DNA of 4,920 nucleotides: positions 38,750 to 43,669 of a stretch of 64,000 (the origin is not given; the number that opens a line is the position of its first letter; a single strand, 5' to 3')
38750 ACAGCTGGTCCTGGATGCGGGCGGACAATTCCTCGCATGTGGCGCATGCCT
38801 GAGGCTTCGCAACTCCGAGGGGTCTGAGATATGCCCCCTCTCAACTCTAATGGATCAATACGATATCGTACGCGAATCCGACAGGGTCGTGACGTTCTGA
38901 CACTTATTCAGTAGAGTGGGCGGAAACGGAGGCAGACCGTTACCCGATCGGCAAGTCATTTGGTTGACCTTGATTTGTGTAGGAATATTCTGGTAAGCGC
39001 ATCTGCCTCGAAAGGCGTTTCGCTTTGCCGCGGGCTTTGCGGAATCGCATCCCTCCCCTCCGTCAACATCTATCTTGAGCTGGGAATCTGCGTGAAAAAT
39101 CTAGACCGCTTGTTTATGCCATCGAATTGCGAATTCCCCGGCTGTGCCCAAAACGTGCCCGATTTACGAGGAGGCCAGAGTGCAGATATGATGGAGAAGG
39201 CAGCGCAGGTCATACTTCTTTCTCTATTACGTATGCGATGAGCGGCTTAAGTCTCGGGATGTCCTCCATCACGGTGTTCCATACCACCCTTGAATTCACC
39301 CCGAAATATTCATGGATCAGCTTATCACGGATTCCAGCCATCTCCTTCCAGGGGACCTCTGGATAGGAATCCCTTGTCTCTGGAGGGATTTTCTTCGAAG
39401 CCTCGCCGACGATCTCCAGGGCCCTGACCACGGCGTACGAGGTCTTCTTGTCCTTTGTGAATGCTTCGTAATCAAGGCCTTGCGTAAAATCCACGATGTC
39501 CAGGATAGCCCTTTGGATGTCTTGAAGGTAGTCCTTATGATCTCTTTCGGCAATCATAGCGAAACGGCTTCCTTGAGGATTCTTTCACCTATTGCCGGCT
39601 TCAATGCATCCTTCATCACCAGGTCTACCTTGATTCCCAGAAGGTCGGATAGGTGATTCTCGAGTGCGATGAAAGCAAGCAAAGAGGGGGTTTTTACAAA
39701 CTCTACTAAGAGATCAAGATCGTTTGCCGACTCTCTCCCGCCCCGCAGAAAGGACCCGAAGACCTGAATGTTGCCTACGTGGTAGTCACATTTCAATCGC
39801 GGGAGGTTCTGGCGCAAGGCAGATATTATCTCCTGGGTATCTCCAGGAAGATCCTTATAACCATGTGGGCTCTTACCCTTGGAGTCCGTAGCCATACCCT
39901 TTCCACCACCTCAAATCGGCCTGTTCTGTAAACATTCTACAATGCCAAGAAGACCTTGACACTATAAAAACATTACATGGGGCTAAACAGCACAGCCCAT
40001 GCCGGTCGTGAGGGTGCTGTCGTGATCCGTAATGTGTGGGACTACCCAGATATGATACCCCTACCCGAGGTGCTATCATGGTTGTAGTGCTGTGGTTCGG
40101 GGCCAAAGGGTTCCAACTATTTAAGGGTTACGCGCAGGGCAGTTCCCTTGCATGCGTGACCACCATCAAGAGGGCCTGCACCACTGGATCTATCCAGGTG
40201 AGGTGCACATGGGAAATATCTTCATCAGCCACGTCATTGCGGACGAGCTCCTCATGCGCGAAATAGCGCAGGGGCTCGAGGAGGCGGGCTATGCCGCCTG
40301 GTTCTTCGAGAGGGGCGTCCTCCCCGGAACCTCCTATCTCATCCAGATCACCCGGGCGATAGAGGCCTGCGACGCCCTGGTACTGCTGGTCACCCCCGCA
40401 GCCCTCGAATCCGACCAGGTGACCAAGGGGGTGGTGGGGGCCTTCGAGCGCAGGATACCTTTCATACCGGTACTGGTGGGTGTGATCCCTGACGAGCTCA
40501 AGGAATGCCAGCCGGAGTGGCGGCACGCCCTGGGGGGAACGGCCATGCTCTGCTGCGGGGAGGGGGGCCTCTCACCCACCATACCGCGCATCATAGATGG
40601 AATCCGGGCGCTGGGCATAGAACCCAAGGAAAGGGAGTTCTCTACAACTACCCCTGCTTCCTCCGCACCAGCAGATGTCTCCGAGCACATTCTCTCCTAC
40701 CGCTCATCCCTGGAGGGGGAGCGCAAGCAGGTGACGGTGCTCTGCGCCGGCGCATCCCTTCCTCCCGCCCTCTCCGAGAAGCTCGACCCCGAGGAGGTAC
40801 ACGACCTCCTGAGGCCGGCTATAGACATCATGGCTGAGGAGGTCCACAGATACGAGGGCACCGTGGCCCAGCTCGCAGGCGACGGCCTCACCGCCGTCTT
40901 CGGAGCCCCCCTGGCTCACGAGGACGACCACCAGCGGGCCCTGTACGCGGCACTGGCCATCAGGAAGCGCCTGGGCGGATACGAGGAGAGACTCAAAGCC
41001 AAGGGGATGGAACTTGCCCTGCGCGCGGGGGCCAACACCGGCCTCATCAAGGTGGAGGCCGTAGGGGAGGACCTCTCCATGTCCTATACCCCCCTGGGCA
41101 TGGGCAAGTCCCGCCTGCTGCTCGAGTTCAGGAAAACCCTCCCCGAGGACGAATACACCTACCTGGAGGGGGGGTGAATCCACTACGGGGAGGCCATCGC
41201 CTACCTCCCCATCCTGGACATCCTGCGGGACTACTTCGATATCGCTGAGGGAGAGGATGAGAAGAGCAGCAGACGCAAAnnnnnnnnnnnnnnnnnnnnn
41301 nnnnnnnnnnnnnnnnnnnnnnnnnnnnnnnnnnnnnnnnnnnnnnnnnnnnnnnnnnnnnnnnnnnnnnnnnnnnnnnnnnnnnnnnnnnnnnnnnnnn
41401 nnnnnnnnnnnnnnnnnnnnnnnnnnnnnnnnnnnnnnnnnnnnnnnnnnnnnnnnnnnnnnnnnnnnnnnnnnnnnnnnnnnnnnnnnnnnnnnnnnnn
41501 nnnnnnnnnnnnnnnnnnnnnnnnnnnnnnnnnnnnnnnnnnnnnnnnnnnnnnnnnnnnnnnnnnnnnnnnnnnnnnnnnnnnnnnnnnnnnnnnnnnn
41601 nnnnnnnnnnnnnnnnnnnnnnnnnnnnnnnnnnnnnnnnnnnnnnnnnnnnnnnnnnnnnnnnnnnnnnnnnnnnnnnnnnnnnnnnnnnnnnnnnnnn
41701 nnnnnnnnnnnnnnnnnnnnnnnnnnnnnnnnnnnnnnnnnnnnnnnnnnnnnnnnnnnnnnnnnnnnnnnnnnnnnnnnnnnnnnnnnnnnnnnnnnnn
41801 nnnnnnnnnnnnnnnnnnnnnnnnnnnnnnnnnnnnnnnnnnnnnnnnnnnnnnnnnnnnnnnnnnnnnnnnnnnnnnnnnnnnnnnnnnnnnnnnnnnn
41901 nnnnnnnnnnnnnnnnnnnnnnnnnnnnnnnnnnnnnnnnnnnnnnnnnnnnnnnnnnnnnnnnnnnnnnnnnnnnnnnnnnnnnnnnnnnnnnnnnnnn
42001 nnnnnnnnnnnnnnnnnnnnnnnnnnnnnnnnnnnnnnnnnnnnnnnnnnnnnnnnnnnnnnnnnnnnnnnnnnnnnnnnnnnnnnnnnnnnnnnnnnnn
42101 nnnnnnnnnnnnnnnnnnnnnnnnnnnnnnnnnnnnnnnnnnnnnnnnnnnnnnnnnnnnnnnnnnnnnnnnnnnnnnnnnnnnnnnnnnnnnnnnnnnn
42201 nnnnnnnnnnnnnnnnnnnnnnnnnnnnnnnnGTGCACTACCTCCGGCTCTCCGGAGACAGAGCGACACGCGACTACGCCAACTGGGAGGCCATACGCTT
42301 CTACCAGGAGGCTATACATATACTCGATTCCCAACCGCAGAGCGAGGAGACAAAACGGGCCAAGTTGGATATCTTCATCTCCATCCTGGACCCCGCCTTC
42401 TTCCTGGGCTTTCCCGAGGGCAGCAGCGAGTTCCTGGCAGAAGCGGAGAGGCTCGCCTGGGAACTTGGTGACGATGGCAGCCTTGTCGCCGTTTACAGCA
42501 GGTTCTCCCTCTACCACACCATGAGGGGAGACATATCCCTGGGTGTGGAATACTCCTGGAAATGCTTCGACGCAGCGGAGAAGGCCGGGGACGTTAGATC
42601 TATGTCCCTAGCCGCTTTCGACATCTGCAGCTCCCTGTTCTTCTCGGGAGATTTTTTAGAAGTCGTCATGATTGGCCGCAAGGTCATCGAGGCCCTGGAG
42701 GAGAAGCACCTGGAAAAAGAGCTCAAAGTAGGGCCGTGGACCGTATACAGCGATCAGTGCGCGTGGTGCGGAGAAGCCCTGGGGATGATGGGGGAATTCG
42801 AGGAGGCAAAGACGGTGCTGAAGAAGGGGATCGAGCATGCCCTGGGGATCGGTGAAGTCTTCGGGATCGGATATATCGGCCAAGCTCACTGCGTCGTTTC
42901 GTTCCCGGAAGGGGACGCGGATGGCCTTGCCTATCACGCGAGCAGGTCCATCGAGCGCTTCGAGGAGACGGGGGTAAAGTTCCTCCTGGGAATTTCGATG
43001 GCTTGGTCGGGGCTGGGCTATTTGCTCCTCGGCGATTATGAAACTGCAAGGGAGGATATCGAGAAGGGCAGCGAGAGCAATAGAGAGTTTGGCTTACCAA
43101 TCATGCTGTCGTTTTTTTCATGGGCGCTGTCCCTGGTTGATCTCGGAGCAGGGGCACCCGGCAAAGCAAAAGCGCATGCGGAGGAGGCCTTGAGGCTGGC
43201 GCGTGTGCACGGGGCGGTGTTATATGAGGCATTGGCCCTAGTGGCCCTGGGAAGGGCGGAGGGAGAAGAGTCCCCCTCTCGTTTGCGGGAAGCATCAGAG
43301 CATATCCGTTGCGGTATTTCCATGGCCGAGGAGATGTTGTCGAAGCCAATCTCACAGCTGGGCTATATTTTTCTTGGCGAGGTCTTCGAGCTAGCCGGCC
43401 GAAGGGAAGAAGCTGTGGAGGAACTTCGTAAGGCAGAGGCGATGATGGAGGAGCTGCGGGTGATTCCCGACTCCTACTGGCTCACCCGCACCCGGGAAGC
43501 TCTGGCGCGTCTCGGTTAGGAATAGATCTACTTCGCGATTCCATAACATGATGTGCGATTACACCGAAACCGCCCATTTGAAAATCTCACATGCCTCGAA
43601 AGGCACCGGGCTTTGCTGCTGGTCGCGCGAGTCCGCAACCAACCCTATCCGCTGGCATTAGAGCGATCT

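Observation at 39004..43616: HepT/MntA + TIR-cyclase-STAND gene bracketed by short imperfect direct repeats: a possible inserted defence islet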

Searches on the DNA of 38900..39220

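Call 65: search_rna_families(source=window, start=38900, end=39220, threshold=evalue, max_evalue=10)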
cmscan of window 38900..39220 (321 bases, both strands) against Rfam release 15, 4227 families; matches with E-value up to 10: 3.
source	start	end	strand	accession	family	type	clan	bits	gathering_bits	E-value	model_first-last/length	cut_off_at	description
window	39027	39047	+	RF01107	SBRMV1_UPD-PKf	Cis-reg;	-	14.1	39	6.7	1-27/27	no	Pseudoknot of upstream pseudoknot domain (UPD) of the 3'UTR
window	39076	39112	-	RF02129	GNAS-AS1_3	Gene; lncRNA;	-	11.7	42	3.1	1-38/38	no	GNAS antisense RNA 1 conserved region 3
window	39155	39216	+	RF01134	sR30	Gene; snRNA; snoRNA; CD-box;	-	8.7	38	9.6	1-57/57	no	Small nucleolar RNA sR30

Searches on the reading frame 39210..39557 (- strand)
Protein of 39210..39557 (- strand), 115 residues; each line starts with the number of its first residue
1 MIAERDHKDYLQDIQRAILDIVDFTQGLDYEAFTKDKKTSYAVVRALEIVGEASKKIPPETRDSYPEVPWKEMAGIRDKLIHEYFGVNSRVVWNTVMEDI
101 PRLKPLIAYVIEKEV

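Call 8: search_protein_families(library=pfam, proteins=[window:39210-39557:-], max_evalue=0.01)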
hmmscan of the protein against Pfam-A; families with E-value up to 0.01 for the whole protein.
window:39210-39557:- (115 aa): 1 family
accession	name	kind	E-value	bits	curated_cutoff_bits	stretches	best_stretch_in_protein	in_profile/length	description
PF01934.22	HepT-like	-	4.1e-29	101.2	23.5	1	14-109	1-119/120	Ribonuclease HepT-like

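Call 87: search_protein_families(library=padloc, proteins=[window:39210-39557:-], max_evalue=0.001)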
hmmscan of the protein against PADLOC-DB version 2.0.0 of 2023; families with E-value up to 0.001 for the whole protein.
window:39210-39557:- (115 aa): 0 families

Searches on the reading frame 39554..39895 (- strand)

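Call 8: search_protein_families(library=pfam, proteins=[window:39554-39895:-], max_evalue=0.01)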
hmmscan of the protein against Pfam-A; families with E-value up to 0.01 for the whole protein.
window:39554-39895:- (113 aa): 2 families
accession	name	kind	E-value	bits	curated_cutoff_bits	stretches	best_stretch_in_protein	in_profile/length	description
PF01909.29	NTP_transf_2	-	2.1e-09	38.1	21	1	32-111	13-91/93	Nucleotidyltransferase domain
PF18765.7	Polbeta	-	8.1e-08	32.8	26.9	1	39-111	12-85/93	Polymerase beta, Nucleotidyltransferase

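Call 87: search_protein_families(library=padloc, proteins=[window:39554-39895:-], max_evalue=0.001)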
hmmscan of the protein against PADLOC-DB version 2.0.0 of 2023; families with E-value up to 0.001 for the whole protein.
window:39554-39895:- (113 aa): 4 families
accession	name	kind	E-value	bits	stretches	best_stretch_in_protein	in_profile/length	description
PDLC04904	PDC-S09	-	7.4e-25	85.2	1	20-112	5-97/104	-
PDLC04906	PDC-S09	-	1.1e-23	81.5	1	20-111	4-96/98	-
PDLC04902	PDC-S09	-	4.4e-23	79.4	1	23-112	4-94/97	-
PDLC04905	PDC-S09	-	2.3e-16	58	1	22-110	3-95/101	-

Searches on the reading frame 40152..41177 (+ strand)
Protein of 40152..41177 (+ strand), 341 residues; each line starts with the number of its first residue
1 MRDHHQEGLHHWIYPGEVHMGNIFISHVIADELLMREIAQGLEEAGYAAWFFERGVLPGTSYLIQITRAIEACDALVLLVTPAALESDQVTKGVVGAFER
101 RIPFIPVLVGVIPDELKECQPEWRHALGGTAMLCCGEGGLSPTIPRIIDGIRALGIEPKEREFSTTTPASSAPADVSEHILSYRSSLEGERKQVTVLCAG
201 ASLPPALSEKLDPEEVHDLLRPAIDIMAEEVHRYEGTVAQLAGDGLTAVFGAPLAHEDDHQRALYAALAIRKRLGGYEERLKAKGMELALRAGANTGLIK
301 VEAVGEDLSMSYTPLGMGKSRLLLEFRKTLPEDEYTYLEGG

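Call 8: search_protein_families(library=pfam, proteins=[window:40152-41177:+], max_evalue=0.01)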
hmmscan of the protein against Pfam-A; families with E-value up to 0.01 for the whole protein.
window:40152-41177:+ (341 aa): 4 families
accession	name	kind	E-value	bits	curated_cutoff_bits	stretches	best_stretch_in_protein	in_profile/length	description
PF13676.11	TIR_2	-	2.6e-14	54.2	28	1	23-113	1-98/122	TIR domain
PF00211.25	Guanylate_cyc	-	0.0015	18.6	21.9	1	192-306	7-118/183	Adenylate and Guanylate cyclase catalytic domain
PF01582.25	TIR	-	0.0021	18.3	21.3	1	34-117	17-104/179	TIR domain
PF13271.11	DUF4062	-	0.0075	16.9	24.7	0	23-81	2-61/82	Domain of unknown function (DUF4062)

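Call 87: search_protein_families(library=padloc, proteins=[window:40152-41177:+], max_evalue=0.001)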
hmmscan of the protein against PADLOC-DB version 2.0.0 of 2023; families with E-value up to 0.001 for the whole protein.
window:40152-41177:+ (341 aa): 3 families
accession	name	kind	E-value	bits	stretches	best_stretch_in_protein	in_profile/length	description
PDLC00734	PycC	-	5e-08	30.5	1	206-316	202-311/374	Pycsar cyclase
PDLC02012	SAVED5--SAVED_TIR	-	1.6e-06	25.5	1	20-92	13-85/404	-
PDLC02421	Aga_TIR-PNTD1-PNTD2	-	0.00025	18.3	1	22-86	5-71/430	Class I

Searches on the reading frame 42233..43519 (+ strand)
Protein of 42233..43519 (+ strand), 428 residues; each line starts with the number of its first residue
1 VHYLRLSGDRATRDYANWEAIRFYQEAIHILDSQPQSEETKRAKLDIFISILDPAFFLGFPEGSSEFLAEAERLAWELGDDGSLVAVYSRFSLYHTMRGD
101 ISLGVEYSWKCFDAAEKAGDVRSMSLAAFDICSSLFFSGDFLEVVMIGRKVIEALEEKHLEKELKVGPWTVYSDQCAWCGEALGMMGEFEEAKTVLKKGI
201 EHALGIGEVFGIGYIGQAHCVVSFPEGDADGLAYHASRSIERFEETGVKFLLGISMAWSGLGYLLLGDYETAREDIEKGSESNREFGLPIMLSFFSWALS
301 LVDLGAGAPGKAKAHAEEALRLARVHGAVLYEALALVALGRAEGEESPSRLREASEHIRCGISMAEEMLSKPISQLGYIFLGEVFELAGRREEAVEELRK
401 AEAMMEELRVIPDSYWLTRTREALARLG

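Call 8: search_protein_families(library=pfam, proteins=[window:42233-43519:+], max_evalue=0.01)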
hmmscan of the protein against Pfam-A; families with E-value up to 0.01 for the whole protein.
window:42233-43519:+ (428 aa): 5 families
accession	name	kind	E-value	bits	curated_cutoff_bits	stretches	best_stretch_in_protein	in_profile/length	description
PF07719.23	TPR_2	-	1.6e-08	34.4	27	0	377-403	3-29/34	Tetratricopeptide repeat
PF13424.12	TPR_12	-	3.7e-07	30.7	30.1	0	379-407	49-77/77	Tetratricopeptide repeat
PF13181.12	TPR_8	-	1.3e-06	28.5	25.7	0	263-284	11-32/34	Tetratricopeptide repeat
PF17874.7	TPR_MalT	-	3.1e-05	23.9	45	1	263-421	50-205/336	MalT-like TPR region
PF00515.34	TPR_1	-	7.2e-05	22.9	27.8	0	261-279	9-27/34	Tetratricopeptide repeat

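Call 87: search_protein_families(library=padloc, proteins=[window:42233-43519:+], max_evalue=0.001)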
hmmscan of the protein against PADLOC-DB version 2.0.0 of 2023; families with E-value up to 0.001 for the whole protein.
window:42233-43519:+ (428 aa): 0 families
